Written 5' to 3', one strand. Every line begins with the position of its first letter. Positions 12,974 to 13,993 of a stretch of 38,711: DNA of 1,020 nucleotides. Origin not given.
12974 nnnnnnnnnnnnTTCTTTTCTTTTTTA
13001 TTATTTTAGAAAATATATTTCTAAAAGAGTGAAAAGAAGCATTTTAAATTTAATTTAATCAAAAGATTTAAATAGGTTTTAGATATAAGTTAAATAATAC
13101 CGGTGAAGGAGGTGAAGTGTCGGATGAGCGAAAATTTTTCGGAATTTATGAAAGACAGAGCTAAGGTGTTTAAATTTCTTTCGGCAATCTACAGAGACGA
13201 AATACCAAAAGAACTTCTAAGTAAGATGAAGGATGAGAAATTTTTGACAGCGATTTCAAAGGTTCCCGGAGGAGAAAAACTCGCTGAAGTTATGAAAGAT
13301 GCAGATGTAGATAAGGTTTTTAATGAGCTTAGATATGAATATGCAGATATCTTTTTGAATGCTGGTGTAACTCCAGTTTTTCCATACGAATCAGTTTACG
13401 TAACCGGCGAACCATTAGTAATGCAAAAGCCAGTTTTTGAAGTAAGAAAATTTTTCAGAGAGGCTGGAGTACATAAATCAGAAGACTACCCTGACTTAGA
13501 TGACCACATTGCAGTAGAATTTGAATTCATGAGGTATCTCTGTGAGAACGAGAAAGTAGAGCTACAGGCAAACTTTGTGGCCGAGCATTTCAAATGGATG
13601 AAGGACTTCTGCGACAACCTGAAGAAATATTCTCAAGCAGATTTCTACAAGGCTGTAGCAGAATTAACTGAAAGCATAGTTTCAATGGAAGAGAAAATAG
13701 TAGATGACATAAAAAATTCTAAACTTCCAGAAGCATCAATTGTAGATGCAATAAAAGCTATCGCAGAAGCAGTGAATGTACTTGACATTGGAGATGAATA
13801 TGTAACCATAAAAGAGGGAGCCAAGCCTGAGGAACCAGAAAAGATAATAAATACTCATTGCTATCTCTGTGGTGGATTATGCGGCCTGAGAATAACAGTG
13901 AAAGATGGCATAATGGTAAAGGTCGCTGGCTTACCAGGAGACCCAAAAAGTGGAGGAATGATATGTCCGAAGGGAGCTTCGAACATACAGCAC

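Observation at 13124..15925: Redox-enzyme maturation chaperone (TorD/DmsD/NarJ-like) fused in-frame to its presumptive molybdoenzyme client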

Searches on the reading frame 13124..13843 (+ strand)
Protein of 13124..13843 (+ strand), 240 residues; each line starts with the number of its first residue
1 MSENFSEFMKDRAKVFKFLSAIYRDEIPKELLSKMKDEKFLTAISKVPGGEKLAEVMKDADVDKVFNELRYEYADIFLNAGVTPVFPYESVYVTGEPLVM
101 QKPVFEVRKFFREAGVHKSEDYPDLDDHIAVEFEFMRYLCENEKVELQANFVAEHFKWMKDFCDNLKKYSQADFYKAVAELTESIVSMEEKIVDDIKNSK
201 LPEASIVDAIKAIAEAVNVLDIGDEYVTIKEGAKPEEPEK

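Call 42: find_homologous_proteins(query=window:13124-13843:+, max_evalue=0.00001)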
Query seq(240 aa) (240 aa): 20 proteins with E <= 0.00001 among 566 candidates.
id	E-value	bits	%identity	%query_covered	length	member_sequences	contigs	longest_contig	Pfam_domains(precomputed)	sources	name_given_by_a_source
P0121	1.7e-78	282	93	58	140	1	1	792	PF02613.21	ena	-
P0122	4.5e-51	192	45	98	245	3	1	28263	PF02613.21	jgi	-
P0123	1.8e-47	180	40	98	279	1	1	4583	PF02613.21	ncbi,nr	ncbi:MAG TPA: hypothetical protein ENI41_05745, partial [Deltaproteobacteria bacterium]|nr:hypotheti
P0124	1.9e-46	177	42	78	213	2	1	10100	PF02613.21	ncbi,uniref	ncbi:MAG: molecular chaperone TorD family protein, partial [Desulfobacula sp.]|uniref:TorD/DmsD fami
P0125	2.3e-45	173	38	95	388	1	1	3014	PF00384.28,PF02613.21,PF04879.22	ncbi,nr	ncbi:MAG: molybdopterin oxidoreductase, partial [Candidatus Electrothrix sp. AX5]|nr:molybdopterin o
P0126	3.1e-44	170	49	66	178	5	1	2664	PF02613.21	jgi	-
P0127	1.7e-43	167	45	73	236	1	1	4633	PF02613.21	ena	-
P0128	2.2e-40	157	59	52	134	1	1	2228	PF02613.21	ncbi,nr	ncbi:MAG TPA: molecular chaperone TorD family protein, partial [Clostridia bacterium]|nr:molecular c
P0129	2.6e-39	154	37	96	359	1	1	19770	PF02613.21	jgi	-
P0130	4.1e-39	153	59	50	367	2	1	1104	PF00384.28,PF02613.21,PF04879.22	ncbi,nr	ncbi:MAG: molybdopterin oxidoreductase, partial [Candidatus Electrothrix sp. AR1]|nr:molybdopterin o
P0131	6.7e-39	152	47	74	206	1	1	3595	PF02613.21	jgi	-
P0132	4.3e-37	146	50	57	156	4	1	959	PF02613.21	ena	-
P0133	9.5e-35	139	49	54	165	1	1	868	PF02613.21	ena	-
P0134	7.0e-28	116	49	55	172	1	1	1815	PF02613.21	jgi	jgi:TorA maturation chaperone TorD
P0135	1.3e-27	115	42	68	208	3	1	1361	PF02613.21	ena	-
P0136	1.3e-27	115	47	47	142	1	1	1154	PF02613.21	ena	-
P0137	1.8e-27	115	46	55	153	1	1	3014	PF02613.21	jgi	jgi:TorA maturation chaperone TorD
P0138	4.9e-27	113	44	51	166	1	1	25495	PF02613.21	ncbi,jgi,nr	ncbi:MAG: molecular chaperone TorD family protein [Deltaproteobacteria bacterium]|nr:molecular chape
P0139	2.1e-22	98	44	48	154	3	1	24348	PF02613.21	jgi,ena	-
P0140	1.2e-21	96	45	53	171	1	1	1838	PF02613.21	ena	-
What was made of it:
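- Tried and rejected: The TorD-only search returned only fragments and partial proteins (call 42).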

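Call 43: find_encoding_contigs(protein=P0122, flank=6000, max_places=2)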
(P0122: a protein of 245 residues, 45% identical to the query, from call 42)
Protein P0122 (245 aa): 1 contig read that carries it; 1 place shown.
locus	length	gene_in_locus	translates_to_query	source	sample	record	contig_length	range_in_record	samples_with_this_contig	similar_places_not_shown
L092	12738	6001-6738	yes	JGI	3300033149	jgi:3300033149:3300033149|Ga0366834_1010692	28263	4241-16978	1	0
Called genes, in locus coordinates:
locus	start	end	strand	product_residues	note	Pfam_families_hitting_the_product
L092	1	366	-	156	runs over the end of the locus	-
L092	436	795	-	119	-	PF00072:Response_reg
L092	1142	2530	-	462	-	PF00072:Response_reg, PF02954:HTH_8 (faint), PF00158:Sigma54_activat, PF14532:Sigma54_activ_2, PF00004:AAA (weak), PF07724:AAA_2, PF07728:AAA_5, PF25601:AAA_lid_14, +1 more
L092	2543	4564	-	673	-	PF17203:sCache_3_2, PF00989:PAS, PF08448:PAS_4 (weak), PF13188:PAS_8, PF13426:PAS_9 (weak), PF00512:HisKA, PF02518:HATPase_c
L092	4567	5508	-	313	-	PF12974:Phosphonate-bd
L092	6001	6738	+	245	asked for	PF02613:Nitrate_red_del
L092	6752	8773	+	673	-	PF00384:Molybdopterin, PF01568:Molydop_binding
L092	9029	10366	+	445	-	PF13375:RnfC_N, PF01512:Complex1_51K, PF10531:SLBB, PF12838:Fer4_7, PF13183:Fer4_8, PF13187:Fer4_9 (weak), PF13237:Fer4_10 (weak), PF13534:Fer4_17 (weak), +2 more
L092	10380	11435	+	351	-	PF03116:NQR2_RnfD_RnfE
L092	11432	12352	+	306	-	PF04205:FMN_bind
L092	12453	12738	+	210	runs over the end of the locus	PF02508:Rnf-Nqr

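Call 44: find_encoding_contigs(protein=P0138, flank=6000, max_places=2)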
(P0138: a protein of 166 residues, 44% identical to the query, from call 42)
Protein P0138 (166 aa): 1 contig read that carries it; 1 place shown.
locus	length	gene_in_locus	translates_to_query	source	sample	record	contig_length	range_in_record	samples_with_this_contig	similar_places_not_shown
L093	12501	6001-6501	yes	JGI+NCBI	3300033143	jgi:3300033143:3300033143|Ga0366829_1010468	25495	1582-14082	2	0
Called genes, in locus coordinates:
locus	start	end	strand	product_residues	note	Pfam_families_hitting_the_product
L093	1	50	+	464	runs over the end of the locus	PF02629:CoA_binding, PF13380:CoA_binding_2, PF13607:Succ_CoA_lig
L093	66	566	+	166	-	PF00583:Acetyltransf_1, PF13673:Acetyltransf_10, PF13508:Acetyltransf_7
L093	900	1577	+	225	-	PF13549:ATP-grasp_5, PF08442:ATP-grasp_2 (faint)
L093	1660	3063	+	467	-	PF02629:CoA_binding, PF13380:CoA_binding_2, PF13607:Succ_CoA_lig, PF19045:Ligase_CoA_2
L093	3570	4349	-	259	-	PF00378:ECH_1, PF16113:ECH_2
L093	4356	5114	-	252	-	PF01209:Ubie_methyltran, PF13489:Methyltransf_23 (weak), PF13847:Methyltransf_31, PF08241:Methyltransf_11, PF08242:Methyltransf_12, PF13649:Methyltransf_25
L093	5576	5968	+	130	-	PF00072:Response_reg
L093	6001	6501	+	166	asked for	PF02613:Nitrate_red_del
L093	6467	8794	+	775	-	PF04879:Molybdop_Fe4S4, PF00384:Molybdopterin, PF01568:Molydop_binding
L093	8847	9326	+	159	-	-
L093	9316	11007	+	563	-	PF08448:PAS_4 (faint), PF00512:HisKA, PF02518:HATPase_c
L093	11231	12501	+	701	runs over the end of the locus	PF04879:Molybdop_Fe4S4, PF00384:Molybdopterin, PF01568:Molydop_binding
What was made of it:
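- Two database entries show the TorD part as a separate ORF (L092, L093; calls 43, 44).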

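Call 73: predict_structure(alignment_id=A2)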
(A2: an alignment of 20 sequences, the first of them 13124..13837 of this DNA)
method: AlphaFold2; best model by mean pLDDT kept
length: 238 residues; sequences in the alignment: 20
mean_pLDDT: 92.1   pTM: 0.91
mean pLDDT of the five models: 92.1, 91.7, 90.9, 87.7, 86.8
residues with pLDDT >= 90: 189; 70-90: 39; 50-70: 10; < 50: 0
segments of 3 or more residues with pLDDT < 50: none
pLDDT, mean of each block of 10 residues (from residue 1): 91 97 90 96 95 95 93 77 80 77 92 96 91 98 97 94 93 95 97 96 96 96 90 88
secondary structure, 60 per line:
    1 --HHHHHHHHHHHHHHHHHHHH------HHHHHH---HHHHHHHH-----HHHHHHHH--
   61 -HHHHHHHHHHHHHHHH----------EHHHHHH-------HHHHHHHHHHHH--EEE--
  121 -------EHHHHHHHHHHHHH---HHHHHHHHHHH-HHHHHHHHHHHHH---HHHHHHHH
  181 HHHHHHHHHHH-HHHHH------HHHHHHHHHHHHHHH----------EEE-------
elements in order: H3-22 H29-34 H38-45 H51-58 H62-77 H89-94 H102-113 E116-118 H129-141 H145-155 H157-169 H173-191 H193-197 H204-218 E229-231
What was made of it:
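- This is indirect evidence that the pocket faces the enzyme body (call 73). The linker is an ordered element rather than a flexible tether (call 73).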

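Call 77: fold_search(model_id=the predicted structure, library=pdb)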
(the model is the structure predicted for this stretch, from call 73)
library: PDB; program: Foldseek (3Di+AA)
matches with E <= 10: 431; with E <= 0.001: 6
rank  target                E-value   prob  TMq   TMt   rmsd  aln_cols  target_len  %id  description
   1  1s9u                  2.8e-04  1.00  0.52  0.61   5.3       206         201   17  Atomic structure of a putative anaerobic dehydrogenase component (released 2004-06-08)
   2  9m26_D                3.5e-04  1.00  0.46  0.59   8.3       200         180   16  Crystal structure of Enterobacter cloacae YcdY, a member of the redox enzyme maturation protein family (released 2025-06-18)
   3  3efp_A                3.9e-04  1.00  0.58  0.67   4.1       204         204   18  Crystal structure of the Escherichia coli twin arginine leader peptide binding protein DmsD in a monomeric form (released 2009-04-07)
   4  3cw0_A                4.1e-04  1.00  0.54  0.61   4.8       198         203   19  E.coli DmsD (released 2009-04-28)
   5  3efp_B                4.1e-04  1.00  0.48  0.54   9.4       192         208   16  Crystal structure of the Escherichia coli twin arginine leader peptide binding protein DmsD in a monomeric form (released 2009-04-07)
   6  9m26_C                4.7e-04  1.00  0.46  0.59   8.3       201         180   16  Crystal structure of Enterobacter cloacae YcdY, a member of the redox enzyme maturation protein family (released 2025-06-18)
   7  9m26_A                1.4e-03  1.00  0.52  0.64   7.2       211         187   16  Crystal structure of Enterobacter cloacae YcdY, a member of the redox enzyme maturation protein family (released 2025-06-18)
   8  1n1c_A                3.9e-03  1.00  0.32  0.37  20.6       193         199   24  Crystal Structure Of The Dimeric TorD Chaperone From Shewanella Massilia (released 2003-05-13)
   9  2o9x                  5.1e-03  1.00  0.44  0.60   5.4       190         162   19  Crystal Structure Of A Putative Redox Enzyme Maturation Protein From Archaeoglobus Fulgidus (released 2007-01-16)
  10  2idg_B                2.8e-02  0.99  0.34  0.48   9.9       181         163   20  Crystal Structure of hypothetical protein AF0160 from Archaeoglobus fulgidus (released 2006-11-14)
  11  2idg_A                4.2e-02  0.66  0.20  0.28  14.7       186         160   19  Crystal Structure of hypothetical protein AF0160 from Archaeoglobus fulgidus (released 2006-11-14)
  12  2xol_A                4.9e-02  1.00  0.41  0.55   8.6       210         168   18  High resolution structure of TtrD from Archaeoglobus fulgidus (released 2011-09-07)
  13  2idg_C                8.2e-02  0.97  0.35  0.48   9.9       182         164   20  Crystal Structure of hypothetical protein AF0160 from Archaeoglobus fulgidus (released 2006-11-14)
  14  2yjm                  9.0e-02  0.80  0.28  0.38  12.2       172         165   21  Structure of TtrD from Archaeoglobus fulgidus (released 2012-02-15)
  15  2xol_B                1.1e-01  0.99  0.39  0.53   8.9       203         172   20  High resolution structure of TtrD from Archaeoglobus fulgidus (released 2011-09-07)
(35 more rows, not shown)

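Call 78: search_solved_structures(query=A2, max_evalue=0.01, show_alignments=4)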
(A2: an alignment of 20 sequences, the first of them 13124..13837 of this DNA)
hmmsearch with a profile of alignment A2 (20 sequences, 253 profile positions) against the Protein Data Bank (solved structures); distinct sequences matched with E-value up to 0.01: 8.
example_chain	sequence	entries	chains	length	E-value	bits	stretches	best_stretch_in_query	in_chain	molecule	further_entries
1n1c_A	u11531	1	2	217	1.5e-27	100.2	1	3-207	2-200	TorA specific chaperone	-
3u41_A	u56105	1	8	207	1.2e-09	41.5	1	91-202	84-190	Twin-arginine leader-binding protein dmsD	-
3cw0_A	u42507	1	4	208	1.2e-09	41.5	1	91-202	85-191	Twin-arginine leader-binding protein dmsD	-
3efp_A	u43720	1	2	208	1.2e-09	41.5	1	91-202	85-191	Twin-arginine leader-binding protein dmsD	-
1s9u_A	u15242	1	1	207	6.7e-09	39.1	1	85-203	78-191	putative component of anaerobic dehydrogenases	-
2o9x_A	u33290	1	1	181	0.0023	21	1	57-151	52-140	Reductase, assembly protein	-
2idg_A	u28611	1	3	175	0.005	19.8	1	119-176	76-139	Hypothetical protein AF0160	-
2xol_A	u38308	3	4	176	0.0072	19.3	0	119-176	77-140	CHAPERONE PROTEIN TTRD | TTRD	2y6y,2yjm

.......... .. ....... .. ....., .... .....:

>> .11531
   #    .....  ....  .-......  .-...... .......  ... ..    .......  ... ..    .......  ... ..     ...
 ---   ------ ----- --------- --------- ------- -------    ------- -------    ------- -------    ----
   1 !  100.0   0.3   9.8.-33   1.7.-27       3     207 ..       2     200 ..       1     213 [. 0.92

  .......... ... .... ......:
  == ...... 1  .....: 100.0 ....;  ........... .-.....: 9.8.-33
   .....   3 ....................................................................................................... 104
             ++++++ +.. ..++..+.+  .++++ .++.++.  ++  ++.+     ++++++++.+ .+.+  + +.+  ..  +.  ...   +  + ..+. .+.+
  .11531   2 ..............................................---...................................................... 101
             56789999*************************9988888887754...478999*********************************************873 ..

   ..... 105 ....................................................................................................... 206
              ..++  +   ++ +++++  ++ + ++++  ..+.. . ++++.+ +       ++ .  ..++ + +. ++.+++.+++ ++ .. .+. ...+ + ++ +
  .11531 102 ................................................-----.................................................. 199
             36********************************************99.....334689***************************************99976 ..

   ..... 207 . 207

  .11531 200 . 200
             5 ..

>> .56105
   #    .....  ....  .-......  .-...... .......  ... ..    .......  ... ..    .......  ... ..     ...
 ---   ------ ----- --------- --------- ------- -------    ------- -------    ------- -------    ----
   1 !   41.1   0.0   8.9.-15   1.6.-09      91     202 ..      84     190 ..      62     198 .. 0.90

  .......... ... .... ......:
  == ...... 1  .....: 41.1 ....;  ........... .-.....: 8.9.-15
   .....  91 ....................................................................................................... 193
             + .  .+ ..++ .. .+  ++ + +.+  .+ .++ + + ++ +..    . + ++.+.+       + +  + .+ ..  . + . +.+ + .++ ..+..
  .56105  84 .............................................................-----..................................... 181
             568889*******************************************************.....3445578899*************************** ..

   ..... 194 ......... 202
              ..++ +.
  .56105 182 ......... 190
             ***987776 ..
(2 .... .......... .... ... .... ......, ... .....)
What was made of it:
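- Closest known: Stand-alone TorD. Same: Full-length homology to TorD (E 1.5e-27, call 78); same all-helical fold (call 77); conserved pocket motifs (call 78).
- Closest known: NarJ with the cytoplasmic nitrate reductase NarG. Different: Sequence similarity of this module is to TorD and DmsD; no NarJ structure was hit (call 78).
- Checked: A profile of the N-terminal part matches Shewanella TorD (1n1c) end to end at E 1.5e-27 (call 78).
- TorD fold by sequence profile and by Foldseek (calls 77, 78). The DmsD pocket motifs PPWGS and EPEDH correspond to FPYES and DLDDH (call 78). All motifs that form the peptide-binding pocket of DmsD and TorD are retained (call 78).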
